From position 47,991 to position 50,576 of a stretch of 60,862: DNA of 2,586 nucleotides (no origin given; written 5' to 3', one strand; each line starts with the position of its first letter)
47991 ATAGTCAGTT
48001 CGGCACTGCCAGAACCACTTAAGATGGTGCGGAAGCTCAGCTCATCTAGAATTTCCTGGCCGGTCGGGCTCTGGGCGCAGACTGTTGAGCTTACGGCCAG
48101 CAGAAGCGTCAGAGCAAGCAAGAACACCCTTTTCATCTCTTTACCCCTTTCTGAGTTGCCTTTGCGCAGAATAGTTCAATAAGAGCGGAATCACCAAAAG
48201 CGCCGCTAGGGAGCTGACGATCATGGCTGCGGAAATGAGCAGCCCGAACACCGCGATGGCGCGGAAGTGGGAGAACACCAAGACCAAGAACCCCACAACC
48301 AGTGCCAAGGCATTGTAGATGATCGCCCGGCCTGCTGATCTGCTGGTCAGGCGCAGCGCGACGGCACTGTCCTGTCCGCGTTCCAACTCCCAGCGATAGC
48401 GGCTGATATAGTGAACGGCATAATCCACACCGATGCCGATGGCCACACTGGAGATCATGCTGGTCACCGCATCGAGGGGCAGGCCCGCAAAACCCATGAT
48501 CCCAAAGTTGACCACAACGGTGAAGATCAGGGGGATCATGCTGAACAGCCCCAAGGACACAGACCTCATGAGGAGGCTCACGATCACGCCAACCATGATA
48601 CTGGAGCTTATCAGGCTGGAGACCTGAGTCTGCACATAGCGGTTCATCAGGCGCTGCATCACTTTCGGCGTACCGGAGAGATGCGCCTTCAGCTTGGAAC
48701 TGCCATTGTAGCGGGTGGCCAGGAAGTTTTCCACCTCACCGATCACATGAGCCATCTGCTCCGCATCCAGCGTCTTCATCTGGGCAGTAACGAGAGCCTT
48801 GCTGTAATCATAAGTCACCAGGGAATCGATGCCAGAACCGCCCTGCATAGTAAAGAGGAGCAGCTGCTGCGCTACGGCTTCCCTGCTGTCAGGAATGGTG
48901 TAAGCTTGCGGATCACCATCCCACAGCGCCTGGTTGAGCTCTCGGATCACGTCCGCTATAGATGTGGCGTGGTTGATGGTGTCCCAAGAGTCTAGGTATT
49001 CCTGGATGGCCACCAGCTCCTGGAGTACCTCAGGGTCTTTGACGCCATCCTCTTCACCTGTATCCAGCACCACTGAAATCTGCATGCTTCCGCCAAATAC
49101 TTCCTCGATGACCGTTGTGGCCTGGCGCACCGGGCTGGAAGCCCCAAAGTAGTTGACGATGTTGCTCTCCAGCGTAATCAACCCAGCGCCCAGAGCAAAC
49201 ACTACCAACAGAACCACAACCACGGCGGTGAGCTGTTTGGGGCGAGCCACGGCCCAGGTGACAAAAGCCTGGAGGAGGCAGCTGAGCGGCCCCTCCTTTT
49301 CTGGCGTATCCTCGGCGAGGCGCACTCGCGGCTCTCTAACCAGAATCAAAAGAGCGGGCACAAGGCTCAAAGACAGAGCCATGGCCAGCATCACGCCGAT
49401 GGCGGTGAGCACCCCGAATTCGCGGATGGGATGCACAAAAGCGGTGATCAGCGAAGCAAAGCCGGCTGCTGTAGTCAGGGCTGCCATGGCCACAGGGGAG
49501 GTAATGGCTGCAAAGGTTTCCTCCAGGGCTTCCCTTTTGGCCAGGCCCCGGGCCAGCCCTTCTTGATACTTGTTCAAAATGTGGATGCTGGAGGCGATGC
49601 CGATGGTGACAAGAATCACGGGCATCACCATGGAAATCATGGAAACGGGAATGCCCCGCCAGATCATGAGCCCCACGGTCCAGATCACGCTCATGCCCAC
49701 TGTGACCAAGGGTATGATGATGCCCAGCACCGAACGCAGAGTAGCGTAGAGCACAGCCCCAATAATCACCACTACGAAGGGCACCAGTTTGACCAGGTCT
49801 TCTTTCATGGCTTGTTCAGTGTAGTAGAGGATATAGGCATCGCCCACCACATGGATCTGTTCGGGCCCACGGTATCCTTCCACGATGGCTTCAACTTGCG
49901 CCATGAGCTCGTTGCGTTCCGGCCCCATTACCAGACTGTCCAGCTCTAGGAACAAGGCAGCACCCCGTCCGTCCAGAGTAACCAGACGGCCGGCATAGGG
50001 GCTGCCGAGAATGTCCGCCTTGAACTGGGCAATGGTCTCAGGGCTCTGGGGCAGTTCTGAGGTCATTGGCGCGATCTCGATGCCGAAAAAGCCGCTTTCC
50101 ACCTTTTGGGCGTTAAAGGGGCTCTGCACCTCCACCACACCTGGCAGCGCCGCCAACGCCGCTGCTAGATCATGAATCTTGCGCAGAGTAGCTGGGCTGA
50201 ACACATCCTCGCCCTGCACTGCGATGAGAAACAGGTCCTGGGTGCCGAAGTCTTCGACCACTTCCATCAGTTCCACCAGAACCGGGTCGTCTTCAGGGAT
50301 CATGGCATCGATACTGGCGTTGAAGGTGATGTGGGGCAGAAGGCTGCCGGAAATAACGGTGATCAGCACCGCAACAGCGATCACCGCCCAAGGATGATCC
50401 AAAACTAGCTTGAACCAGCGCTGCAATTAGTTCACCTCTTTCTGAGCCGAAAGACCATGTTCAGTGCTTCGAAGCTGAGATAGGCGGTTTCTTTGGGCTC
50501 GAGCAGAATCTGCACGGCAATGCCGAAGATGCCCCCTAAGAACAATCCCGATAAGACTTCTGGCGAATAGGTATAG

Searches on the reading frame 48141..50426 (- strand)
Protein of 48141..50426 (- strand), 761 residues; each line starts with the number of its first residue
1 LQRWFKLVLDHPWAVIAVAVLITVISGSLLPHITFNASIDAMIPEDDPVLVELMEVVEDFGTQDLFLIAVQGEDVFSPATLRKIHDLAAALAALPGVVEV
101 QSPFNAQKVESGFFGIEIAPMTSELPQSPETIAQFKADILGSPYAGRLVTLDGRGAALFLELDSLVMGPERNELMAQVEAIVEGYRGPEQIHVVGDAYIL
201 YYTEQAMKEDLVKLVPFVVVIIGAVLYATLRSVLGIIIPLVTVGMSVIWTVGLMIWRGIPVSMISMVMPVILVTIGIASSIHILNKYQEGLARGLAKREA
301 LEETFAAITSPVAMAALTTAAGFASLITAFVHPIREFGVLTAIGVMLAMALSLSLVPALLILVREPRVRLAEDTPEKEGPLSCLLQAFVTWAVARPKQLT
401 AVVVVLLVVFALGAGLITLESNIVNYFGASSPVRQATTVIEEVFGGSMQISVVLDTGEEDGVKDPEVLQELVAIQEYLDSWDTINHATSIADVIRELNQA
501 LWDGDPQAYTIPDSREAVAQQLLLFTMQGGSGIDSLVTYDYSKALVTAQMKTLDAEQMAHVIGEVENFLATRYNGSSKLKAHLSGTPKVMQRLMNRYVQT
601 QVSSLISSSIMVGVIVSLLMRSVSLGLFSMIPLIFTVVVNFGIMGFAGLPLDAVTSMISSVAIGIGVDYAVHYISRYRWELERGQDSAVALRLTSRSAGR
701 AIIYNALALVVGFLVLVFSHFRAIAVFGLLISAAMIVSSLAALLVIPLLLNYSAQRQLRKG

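Call 94: search_protein_families(library=pfam, proteins=[window:48141-50426:-], max_evalue=0.0001)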
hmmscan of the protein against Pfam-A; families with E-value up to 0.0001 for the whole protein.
window:48141-50426:- (761 aa): 3 families
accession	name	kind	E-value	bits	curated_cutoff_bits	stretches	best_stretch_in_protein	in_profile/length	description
PF03176.21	MMPL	-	2e-49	168.8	20.5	2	58-363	18-302/333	MMPL family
PF12349.14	Sterol-sensing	-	4.7e-12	46.5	22.3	1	233-362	7-135/153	Sterol-sensing domain of SREBP cleavage-activation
PF02460.24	Patched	-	6.6e-11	42.6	23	1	235-360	30-154/156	Patched SSD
